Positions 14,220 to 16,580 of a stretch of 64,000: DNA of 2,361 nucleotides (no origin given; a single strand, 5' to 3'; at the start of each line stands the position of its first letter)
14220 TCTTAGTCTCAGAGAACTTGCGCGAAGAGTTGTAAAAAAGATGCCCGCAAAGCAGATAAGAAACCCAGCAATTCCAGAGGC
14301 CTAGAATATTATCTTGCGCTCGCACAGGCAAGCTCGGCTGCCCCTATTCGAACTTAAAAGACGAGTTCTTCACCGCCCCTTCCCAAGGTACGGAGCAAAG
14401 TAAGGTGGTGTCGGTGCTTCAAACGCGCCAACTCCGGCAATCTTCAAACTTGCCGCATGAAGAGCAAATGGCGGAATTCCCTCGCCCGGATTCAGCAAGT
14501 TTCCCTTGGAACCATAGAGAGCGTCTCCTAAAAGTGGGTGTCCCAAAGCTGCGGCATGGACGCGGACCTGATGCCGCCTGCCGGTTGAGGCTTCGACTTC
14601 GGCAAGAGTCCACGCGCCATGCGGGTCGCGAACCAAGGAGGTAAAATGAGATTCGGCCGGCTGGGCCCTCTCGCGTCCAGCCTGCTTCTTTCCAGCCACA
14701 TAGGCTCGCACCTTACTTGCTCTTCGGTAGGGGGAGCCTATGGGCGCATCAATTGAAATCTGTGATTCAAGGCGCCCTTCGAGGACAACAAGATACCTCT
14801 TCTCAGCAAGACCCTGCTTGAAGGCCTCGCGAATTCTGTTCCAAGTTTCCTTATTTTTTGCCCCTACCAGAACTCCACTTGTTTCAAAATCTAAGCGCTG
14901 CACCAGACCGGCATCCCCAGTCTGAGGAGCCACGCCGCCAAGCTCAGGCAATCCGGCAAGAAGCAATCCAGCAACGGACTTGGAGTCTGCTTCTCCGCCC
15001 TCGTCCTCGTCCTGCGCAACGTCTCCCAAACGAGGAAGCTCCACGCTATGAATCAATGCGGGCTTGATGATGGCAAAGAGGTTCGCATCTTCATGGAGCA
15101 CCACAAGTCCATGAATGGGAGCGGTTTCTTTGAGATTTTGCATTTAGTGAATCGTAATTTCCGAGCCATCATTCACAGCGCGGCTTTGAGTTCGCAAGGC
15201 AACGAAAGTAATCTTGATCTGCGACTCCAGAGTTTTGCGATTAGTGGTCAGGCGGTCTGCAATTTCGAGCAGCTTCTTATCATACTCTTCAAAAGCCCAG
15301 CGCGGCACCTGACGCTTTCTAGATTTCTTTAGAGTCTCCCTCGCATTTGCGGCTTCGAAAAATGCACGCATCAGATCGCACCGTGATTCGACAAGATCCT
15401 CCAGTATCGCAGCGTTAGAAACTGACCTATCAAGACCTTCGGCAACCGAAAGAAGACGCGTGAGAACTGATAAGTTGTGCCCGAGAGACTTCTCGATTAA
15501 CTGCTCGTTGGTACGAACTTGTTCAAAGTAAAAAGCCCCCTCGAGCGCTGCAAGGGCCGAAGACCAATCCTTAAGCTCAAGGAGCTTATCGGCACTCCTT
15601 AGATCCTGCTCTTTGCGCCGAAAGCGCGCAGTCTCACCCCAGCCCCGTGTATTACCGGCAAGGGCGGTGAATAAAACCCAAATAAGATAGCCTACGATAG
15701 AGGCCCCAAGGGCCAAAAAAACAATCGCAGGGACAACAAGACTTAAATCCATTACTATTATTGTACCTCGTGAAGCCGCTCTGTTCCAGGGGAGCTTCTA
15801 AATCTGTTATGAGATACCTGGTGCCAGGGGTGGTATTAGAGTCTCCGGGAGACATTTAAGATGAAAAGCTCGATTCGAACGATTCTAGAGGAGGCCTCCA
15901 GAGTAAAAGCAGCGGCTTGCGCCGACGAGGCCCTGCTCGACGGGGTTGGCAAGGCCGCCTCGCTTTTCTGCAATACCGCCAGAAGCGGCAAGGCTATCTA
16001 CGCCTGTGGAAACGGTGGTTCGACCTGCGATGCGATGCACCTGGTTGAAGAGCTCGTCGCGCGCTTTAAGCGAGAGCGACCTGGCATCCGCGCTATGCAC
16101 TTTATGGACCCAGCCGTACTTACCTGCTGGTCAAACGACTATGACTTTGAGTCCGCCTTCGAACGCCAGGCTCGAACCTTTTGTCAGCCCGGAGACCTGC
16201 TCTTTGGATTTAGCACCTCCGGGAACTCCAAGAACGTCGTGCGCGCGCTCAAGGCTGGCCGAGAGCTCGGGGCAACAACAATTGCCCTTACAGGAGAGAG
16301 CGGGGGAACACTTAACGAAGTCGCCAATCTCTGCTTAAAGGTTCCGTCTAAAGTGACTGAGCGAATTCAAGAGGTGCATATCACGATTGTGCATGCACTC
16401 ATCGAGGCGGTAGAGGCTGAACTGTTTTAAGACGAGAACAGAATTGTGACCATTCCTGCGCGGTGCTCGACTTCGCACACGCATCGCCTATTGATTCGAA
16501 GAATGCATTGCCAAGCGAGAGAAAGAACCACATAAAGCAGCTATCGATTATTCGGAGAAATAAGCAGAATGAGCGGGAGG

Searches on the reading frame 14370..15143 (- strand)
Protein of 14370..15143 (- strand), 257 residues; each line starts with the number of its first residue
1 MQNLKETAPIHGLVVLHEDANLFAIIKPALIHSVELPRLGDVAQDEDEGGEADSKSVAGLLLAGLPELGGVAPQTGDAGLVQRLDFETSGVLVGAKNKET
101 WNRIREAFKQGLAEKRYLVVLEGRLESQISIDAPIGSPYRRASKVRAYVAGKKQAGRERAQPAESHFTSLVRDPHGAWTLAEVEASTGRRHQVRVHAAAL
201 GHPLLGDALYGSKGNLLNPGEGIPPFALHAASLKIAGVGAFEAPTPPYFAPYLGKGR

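Call 11: search_protein_families(library=pfam, proteins=[window:14370-15143:-], max_evalue=0.001)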
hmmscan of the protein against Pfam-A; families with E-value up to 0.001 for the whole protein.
window:14370-15143:- (257 aa): 1 family
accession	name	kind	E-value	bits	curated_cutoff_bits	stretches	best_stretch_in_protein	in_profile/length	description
PF00849.27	PseudoU_synth_2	-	2.6e-21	76.9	26.8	1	78-199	39-152/152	RNA pseudouridylate synthase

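Call 47: search_protein_families(library=ncbifam, proteins=[window:14370-15143:-], max_evalue=0.001)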
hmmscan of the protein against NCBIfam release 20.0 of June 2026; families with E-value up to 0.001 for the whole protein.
window:14370-15143:- (257 aa): 7 families
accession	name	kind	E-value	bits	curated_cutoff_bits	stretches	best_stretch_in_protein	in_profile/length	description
TIGR00005.1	rluA_subfam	subfamily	1.7e-32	112.9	192.7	1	13-235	73-271/298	RluA family pseudouridine synthase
NF008385.0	PRK11180.1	equivalog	8.8e-16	58.1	351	1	62-214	120-257/325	23S rRNA pseudouridine(1911/1915/1917) synthase RluD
NF008321.0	PRK11112.1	equivalog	2.1e-15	56.7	328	1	81-233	50-206/257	tRNA pseudouridine(65) synthase TruC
NF008249.0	PRK11025.1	equivalog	3.9e-15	55.6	378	1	66-236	125-288/317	23S rRNA pseudouridine(955/2504/2580) synthase RluC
NF007543.0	PRK10158.1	equivalog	6.9e-14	52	286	1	77-236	56-203/219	bifunctional tRNA pseudouridine(32) synthase/23S rRNA pseudouridine(746) synthase RluA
TIGR01621.1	RluA-like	hypoth_equivalog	2.1e-11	43.5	222.3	1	71-212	35-167/217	TIGR01621 family pseudouridine synthase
TIGR00093.1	TIGR00093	subfamily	3.5e-05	23.6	109.3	1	81-204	34-135/161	pseudouridine synthase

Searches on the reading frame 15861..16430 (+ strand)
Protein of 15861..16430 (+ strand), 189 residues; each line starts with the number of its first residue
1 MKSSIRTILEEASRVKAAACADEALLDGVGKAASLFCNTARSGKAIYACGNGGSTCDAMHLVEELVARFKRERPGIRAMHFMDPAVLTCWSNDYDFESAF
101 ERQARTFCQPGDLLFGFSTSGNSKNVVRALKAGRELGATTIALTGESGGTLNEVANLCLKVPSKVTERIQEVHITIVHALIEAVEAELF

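Call 11: search_protein_families(library=pfam, proteins=[window:15861-16430:+], max_evalue=0.001)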
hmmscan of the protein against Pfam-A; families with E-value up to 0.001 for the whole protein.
window:15861-16430:+ (189 aa): 2 families
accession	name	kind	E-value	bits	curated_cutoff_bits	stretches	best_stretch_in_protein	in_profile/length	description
PF13580.11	SIS_2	-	3.2e-25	89.2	27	1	24-145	16-138/138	SIS domain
PF01380.27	SIS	-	3e-08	34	25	1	105-165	48-108/131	SIS domain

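Call 47: search_protein_families(library=ncbifam, proteins=[window:15861-16430:+], max_evalue=0.001)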
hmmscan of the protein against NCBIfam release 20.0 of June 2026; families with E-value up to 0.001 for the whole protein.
window:15861-16430:+ (189 aa): 12 families
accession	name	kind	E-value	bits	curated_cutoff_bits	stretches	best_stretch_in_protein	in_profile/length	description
TIGR00441.1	gmhA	equivalog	2.3e-51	173.9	209.45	1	34-185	2-154/154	D-sedoheptulose 7-phosphate isomerase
NF001628.0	PRK00414.1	equivalog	6.6e-50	169.4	265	1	3-188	4-190/192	D-sedoheptulose 7-phosphate isomerase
NF010546.0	PRK13936.1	equivalog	3.1e-49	167.4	276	1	3-189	5-193/197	phosphoheptose isomerase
NF010547.0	PRK13938.1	equivalog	6.7e-43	146.6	320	1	7-189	9-192/196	D-sedoheptulose 7-phosphate isomerase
NF008138.0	PRK10886.1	equivalog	1.8e-31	109.4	352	1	3-189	3-191/196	DnaA initiator-associating protein DiaA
TIGR03127.2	RuMP_HxlB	equivalog_domain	4.8e-07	29.8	160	1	109-170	71-132/178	6-phospho-3-hexuloisomerase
NF002805.0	PRK02947.1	subfamily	1.3e-06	27.7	135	1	27-145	24-142/247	sugar isomerase domain-containing protein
NF041755.1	RuMP_HxlAB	equivalog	1.1e-05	24.6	500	1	109-166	287-342/391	bifunctional 3-hexulose-6-phosphate synthase/6-phospho-3-hexuloisomerase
NF008458.0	PRK11337.1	equivalog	3.8e-05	22.8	378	1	106-166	184-244/293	MurR/RpiR family transcriptional regulator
NF009222.0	PRK12570.1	subfamily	6.3e-05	22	255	1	110-161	138-189/307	N-acetylmuramic acid 6-phosphate etherase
NF003915.0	PRK05441.1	subfamily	6.5e-05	22.1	168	1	25-160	44-181/300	N-acetylmuramic acid 6-phosphate etherase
NF040776.2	AlsR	equivalog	0.00033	19.7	400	0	107-166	173-232/279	transcriptional repressor AlsR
